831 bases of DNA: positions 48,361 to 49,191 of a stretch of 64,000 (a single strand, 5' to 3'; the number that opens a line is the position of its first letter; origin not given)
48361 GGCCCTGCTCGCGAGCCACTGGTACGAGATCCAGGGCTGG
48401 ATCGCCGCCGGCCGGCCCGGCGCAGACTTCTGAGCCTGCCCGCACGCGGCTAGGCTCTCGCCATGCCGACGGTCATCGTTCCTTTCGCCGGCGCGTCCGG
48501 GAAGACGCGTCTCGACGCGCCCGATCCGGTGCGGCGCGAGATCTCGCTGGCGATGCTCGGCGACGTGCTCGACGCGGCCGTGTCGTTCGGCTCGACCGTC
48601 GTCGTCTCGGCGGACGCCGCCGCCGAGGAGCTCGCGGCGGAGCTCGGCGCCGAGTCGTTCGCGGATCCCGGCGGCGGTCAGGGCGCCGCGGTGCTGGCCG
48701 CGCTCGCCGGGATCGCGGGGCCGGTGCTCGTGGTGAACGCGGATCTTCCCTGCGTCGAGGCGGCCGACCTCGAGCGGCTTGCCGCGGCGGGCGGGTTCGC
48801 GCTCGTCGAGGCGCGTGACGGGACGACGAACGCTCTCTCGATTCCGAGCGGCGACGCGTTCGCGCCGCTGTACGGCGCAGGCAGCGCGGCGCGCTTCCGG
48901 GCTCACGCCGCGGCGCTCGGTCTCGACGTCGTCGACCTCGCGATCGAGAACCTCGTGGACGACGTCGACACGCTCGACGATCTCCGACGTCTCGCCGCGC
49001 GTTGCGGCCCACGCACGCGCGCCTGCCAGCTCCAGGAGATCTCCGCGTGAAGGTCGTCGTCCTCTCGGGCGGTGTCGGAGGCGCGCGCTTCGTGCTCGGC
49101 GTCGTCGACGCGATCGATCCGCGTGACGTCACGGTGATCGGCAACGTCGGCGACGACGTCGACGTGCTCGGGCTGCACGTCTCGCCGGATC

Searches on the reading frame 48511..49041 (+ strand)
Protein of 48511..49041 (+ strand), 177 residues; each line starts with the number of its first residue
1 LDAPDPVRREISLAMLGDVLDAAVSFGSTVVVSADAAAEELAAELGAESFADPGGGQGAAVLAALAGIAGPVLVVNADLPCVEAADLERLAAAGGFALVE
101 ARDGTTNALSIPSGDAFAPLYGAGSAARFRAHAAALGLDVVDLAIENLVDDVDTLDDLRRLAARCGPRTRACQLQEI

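Call 68: search_protein_families(library=pfam, max_evalue=0.0001, proteins=[window:48511-49041:+])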
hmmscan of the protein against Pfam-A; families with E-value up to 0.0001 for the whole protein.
window:48511-49041:+ (177 aa): 2 families
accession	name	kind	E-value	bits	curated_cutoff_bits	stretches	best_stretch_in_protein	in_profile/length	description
PF12804.13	NTP_transf_3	-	1.5e-08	35.4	27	1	15-94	26-111/160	MobA-like NTP transferase domain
PF01983.22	CofC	-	8.3e-08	32.1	22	1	8-159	26-180/217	Guanylyl transferase CofC like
